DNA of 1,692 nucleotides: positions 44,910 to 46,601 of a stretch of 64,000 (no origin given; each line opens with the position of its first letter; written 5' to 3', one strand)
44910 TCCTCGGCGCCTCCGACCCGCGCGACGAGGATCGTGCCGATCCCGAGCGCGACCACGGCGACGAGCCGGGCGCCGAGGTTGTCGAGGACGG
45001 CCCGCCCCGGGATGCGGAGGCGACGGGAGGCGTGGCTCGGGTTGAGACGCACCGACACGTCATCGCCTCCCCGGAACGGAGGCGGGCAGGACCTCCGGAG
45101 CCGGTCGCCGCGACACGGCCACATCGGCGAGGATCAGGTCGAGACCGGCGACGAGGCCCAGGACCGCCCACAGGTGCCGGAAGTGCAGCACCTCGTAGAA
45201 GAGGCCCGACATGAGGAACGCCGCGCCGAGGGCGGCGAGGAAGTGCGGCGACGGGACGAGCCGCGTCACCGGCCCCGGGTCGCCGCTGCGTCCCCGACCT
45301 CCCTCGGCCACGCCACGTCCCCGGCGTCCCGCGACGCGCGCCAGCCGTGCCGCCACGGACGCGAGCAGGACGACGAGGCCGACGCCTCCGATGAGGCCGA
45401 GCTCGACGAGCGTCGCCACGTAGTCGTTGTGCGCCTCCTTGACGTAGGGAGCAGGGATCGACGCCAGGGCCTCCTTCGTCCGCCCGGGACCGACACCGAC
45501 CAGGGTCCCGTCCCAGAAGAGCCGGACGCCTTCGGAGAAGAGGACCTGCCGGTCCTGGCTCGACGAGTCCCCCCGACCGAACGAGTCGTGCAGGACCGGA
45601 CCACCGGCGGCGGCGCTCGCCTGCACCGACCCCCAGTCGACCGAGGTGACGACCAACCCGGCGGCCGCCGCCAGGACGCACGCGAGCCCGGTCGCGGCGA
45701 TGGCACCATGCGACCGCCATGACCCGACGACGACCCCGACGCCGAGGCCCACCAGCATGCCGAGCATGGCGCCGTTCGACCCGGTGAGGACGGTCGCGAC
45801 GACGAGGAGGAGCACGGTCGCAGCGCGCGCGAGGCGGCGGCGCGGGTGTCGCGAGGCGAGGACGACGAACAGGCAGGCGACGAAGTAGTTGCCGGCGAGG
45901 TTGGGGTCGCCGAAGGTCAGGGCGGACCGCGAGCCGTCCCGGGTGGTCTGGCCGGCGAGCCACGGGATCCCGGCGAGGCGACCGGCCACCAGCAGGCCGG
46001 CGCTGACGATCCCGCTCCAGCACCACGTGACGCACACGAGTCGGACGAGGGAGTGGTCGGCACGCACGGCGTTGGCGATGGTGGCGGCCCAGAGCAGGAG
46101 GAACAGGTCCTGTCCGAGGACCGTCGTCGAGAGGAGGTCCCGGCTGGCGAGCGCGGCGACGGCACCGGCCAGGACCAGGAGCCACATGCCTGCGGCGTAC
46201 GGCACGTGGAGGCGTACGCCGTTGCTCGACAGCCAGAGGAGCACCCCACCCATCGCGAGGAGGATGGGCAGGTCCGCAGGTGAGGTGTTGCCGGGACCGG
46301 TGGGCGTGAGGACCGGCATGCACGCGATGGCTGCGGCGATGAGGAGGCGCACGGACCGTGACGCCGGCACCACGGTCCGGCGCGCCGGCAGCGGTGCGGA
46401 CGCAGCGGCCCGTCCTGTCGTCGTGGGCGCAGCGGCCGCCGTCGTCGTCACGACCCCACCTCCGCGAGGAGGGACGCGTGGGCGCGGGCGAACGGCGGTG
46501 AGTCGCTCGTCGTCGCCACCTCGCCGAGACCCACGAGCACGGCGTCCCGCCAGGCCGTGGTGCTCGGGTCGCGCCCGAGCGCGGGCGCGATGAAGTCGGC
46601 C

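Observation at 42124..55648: Twelve-gene, translationally coupled glycan-assembly-like operon that embeds an RtcB-like ligase, an HprK-like P-loop protein and an APH-fold kinase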

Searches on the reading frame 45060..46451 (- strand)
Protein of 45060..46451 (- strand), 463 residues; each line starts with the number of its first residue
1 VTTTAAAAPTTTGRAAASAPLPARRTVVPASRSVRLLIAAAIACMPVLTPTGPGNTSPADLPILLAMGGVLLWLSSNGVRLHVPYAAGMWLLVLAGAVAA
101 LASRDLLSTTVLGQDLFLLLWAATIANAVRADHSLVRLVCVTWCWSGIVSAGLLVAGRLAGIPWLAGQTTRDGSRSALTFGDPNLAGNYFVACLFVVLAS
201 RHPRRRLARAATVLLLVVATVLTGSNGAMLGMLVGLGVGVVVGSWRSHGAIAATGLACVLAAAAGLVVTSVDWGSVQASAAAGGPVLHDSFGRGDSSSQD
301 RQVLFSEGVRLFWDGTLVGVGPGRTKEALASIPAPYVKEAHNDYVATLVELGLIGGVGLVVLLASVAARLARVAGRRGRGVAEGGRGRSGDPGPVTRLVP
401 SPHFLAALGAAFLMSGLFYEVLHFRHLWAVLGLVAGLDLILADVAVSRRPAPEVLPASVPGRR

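Call 6: search_protein_families(library=pfam, proteins=[window:45060-46451:-], max_evalue=0.01)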
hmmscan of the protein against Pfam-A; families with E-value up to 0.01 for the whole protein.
window:45060-46451:- (463 aa): 1 family
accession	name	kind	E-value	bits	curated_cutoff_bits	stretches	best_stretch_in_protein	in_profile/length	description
PF04932.20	Wzy_C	-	1.9e-15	57.4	31.7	1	212-359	2-148/149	O-Antigen ligase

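Call 8: search_protein_families(library=ncbifam, proteins=[window:45060-46451:-], max_evalue=0.01)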
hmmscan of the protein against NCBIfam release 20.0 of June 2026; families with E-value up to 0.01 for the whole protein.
window:45060-46451:- (463 aa): 1 family
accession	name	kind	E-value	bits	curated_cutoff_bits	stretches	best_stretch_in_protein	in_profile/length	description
NF038256.1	exopoly_VpsF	subfamily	0.00092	18.3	150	1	189-373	176-355/394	VpsF family polysaccharide biosynthesis protein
